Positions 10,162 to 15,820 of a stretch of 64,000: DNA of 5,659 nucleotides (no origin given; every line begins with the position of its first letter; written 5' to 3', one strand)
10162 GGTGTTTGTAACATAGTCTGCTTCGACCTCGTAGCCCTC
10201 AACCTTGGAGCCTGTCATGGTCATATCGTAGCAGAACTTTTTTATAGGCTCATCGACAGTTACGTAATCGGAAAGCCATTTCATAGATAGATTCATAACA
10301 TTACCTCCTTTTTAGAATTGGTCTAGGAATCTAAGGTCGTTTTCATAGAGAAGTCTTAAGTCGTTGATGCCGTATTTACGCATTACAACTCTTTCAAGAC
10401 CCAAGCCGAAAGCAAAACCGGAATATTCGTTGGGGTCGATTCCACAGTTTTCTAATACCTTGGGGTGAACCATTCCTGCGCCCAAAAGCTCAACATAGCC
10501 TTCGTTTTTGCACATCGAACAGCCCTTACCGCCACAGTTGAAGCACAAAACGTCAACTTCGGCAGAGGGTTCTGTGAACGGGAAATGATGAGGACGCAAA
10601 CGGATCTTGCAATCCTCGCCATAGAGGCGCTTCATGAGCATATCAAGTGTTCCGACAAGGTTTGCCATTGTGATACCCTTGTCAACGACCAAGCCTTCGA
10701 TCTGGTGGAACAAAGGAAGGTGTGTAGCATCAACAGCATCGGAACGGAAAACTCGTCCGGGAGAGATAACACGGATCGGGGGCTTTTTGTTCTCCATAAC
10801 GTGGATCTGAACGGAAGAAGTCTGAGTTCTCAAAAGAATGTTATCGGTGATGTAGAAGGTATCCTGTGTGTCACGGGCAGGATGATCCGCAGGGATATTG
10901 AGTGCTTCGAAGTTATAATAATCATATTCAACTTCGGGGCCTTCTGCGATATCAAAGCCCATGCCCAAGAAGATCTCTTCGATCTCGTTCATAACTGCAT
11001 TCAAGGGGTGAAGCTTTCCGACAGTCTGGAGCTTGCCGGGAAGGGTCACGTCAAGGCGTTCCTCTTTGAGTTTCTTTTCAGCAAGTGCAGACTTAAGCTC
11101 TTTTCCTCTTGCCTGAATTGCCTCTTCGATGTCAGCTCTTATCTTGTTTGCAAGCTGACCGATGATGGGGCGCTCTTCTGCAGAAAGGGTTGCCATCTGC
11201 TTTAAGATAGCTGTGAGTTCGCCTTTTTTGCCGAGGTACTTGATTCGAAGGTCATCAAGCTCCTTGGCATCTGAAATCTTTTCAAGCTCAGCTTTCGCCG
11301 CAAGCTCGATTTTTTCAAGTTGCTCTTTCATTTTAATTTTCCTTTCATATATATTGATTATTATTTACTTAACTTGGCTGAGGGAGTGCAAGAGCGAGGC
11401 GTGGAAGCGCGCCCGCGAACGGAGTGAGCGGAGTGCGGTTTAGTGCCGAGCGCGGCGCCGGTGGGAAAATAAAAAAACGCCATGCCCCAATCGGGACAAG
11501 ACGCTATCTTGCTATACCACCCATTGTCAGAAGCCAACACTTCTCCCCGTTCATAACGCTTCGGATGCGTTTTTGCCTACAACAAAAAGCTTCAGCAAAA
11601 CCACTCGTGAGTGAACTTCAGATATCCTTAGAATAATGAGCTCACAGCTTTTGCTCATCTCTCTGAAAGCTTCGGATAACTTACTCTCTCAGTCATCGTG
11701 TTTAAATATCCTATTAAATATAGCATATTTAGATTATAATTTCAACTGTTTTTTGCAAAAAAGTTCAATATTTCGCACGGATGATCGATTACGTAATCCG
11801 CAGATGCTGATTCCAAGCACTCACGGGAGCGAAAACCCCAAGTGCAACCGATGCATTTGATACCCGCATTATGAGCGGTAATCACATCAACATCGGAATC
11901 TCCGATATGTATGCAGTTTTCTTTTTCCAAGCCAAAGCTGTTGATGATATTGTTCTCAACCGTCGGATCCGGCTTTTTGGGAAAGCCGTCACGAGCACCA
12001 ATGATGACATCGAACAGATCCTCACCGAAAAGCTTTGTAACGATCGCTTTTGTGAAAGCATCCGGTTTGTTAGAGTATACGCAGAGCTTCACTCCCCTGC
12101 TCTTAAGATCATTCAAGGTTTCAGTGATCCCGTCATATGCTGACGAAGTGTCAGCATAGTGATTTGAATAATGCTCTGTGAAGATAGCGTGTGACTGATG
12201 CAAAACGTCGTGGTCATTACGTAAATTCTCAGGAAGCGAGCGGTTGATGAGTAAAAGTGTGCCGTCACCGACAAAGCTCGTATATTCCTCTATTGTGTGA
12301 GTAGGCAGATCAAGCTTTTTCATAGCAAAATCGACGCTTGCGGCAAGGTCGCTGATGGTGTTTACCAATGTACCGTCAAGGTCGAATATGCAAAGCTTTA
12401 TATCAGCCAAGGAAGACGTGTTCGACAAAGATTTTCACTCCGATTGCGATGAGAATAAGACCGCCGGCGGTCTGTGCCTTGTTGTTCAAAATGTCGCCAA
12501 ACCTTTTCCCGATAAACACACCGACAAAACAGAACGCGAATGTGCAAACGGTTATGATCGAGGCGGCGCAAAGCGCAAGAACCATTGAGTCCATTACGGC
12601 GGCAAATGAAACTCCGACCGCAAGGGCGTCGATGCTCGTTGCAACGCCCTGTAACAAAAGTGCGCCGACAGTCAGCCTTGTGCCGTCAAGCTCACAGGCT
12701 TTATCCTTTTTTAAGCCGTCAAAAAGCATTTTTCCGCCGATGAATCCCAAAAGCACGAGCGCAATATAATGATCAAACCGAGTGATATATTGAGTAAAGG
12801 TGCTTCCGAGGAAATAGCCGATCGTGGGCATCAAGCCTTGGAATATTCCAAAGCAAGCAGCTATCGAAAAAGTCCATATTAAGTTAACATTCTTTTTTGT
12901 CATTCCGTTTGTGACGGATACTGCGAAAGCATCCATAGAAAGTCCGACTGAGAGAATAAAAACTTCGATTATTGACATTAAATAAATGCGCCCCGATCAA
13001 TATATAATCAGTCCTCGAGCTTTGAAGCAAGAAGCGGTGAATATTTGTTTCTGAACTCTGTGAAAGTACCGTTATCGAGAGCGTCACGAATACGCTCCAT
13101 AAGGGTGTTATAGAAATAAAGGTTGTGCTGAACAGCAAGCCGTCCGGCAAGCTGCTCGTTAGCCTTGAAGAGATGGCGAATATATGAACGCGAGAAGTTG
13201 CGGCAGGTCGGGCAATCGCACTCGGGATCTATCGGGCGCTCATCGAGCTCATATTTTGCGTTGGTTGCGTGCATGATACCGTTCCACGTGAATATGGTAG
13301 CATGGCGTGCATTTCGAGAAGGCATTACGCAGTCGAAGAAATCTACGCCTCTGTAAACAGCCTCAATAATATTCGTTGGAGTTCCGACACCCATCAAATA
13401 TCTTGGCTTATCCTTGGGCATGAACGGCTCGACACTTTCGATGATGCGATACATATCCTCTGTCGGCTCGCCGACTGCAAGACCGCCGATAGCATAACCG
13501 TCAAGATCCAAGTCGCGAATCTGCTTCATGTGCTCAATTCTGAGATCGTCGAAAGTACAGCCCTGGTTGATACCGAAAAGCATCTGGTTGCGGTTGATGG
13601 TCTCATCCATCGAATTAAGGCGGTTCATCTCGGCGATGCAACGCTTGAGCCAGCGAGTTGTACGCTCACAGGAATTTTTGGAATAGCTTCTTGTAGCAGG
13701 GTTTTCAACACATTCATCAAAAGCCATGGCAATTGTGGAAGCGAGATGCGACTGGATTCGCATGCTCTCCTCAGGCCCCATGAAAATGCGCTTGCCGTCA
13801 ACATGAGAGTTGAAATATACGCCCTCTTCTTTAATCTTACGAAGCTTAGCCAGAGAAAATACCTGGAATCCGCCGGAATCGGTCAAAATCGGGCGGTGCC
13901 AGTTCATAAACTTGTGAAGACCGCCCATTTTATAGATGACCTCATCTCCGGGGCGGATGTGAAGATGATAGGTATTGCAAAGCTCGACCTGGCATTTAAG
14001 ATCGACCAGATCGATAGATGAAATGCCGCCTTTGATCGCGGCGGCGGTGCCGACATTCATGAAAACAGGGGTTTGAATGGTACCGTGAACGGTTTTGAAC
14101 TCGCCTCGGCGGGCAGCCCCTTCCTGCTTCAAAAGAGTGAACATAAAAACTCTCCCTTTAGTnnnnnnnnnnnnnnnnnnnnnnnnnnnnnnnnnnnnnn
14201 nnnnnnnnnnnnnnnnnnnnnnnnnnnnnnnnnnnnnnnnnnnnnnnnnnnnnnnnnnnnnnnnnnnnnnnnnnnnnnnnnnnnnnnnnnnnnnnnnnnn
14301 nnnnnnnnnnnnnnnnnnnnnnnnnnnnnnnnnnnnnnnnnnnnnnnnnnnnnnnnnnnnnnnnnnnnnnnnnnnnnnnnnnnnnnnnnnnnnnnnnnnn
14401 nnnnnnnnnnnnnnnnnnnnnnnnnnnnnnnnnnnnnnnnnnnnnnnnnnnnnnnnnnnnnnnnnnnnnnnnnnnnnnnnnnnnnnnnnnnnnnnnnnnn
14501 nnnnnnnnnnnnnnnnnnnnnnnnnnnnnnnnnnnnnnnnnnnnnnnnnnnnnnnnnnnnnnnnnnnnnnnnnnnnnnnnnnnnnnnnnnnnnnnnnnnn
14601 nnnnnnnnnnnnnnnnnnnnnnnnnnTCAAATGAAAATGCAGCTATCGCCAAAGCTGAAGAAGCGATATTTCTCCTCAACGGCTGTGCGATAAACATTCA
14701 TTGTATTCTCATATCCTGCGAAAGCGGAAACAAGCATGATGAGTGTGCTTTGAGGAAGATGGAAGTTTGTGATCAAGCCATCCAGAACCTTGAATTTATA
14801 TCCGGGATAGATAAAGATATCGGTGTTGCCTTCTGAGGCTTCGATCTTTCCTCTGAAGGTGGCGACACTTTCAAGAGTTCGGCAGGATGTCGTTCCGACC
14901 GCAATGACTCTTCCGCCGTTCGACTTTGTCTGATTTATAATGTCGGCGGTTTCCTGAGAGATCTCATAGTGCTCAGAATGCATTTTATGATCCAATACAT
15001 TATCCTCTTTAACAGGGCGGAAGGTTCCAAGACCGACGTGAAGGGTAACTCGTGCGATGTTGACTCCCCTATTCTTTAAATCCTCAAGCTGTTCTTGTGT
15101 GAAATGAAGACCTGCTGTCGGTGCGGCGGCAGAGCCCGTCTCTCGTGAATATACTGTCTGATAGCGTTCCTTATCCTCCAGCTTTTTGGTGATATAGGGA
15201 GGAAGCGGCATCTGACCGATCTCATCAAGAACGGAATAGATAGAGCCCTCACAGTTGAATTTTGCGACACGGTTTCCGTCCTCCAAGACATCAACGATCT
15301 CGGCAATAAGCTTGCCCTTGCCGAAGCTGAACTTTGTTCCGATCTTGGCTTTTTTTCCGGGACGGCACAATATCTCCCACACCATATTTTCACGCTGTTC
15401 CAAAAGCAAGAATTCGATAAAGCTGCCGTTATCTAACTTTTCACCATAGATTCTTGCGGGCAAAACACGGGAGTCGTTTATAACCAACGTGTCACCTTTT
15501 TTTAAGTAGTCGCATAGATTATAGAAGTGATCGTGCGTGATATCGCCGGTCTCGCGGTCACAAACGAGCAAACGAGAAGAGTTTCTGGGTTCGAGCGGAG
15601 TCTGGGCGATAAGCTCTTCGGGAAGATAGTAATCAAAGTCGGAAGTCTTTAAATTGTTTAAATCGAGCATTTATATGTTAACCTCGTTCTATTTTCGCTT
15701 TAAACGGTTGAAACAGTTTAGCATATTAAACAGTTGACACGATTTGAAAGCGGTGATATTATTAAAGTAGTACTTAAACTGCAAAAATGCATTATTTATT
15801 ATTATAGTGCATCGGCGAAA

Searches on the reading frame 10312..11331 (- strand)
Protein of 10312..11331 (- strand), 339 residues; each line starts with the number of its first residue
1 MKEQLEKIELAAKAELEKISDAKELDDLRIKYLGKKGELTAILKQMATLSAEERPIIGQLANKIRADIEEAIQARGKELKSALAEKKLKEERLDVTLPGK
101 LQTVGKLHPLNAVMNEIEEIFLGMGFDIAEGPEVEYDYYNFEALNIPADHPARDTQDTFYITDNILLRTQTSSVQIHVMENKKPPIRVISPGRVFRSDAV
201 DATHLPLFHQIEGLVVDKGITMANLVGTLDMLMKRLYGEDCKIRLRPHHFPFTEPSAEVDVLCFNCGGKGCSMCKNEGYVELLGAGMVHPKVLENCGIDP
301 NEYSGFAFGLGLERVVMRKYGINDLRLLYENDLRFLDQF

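Call 46: search_protein_families(library=pfam, proteins=[window:10312-11331:-], max_evalue=0.0001)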
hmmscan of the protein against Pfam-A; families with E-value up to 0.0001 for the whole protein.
window:10312-11331:- (339 aa): 2 families
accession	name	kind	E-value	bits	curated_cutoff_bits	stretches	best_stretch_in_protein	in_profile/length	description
PF01409.25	tRNA-synt_2d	-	6.1e-104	347.3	19.8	1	93-339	2-246/246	tRNA synthetases class II core domain (F)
PF02912.23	Phe_tRNA-synt_N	-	5.3e-24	84.4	22.3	1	20-88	1-69/69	Aminoacyl tRNA synthetase class II, N-terminal domain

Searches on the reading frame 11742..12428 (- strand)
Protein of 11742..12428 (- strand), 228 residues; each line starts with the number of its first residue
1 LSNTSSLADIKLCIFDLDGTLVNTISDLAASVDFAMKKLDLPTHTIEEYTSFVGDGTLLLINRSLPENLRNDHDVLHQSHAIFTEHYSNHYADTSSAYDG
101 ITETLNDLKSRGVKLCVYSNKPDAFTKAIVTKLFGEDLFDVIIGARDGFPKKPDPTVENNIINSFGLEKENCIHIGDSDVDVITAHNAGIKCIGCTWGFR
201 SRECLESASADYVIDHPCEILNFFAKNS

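Call 7: search_protein_families(library=pfam, proteins=[window:11742-12428:-], max_evalue=0.001)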
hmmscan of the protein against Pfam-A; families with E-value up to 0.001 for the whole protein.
window:11742-12428:- (228 aa): 4 families
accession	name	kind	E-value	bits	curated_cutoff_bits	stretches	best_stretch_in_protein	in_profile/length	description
PF13419.12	HAD_2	-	3.2e-38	132.1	23.8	1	13-194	1-177/178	Haloacid dehalogenase-like hydrolase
PF00702.32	Hydrolase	-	1.1e-27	98.1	26.4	1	10-189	1-191/191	haloacid dehalogenase-like hydrolase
PF13242.12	Hydrolase_like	-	4e-10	39.9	22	1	152-216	4-71/75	HAD-hyrolase-like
PF12710.13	HAD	-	3.9e-08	34.4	27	1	14-182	2-185/189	haloacid dehalogenase-like hydrolase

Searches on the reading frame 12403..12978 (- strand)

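Call 7: search_protein_families(library=pfam, proteins=[window:12403-12978:-], max_evalue=0.001)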
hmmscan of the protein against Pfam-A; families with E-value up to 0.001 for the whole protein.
window:12403-12978:- (191 aa): 1 family
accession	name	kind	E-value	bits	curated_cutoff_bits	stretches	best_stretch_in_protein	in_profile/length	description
PF02659.21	Mntp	-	2.6e-45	154.3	24.4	1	36-184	7-152/152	Putative manganese efflux pump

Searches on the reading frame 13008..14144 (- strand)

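Call 7: search_protein_families(library=pfam, proteins=[window:13008-14144:-], max_evalue=0.001)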
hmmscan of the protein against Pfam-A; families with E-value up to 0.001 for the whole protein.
window:13008-14144:- (378 aa): 1 family
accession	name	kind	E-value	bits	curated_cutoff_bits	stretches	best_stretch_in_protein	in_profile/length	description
PF01702.25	TGT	-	1.6e-157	524.6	26.3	1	11-368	3-351/357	Queuine tRNA-ribosyltransferase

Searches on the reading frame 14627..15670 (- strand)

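Call 7: search_protein_families(library=pfam, proteins=[window:14627-15670:-], max_evalue=0.001)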
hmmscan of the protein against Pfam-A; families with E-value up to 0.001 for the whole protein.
window:14627-15670:- (347 aa): 1 family
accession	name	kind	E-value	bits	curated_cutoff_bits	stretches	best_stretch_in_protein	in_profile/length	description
PF02547.20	Queuosine_synth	-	4.5e-143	476.7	25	1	9-345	1-321/322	Queuosine biosynthesis protein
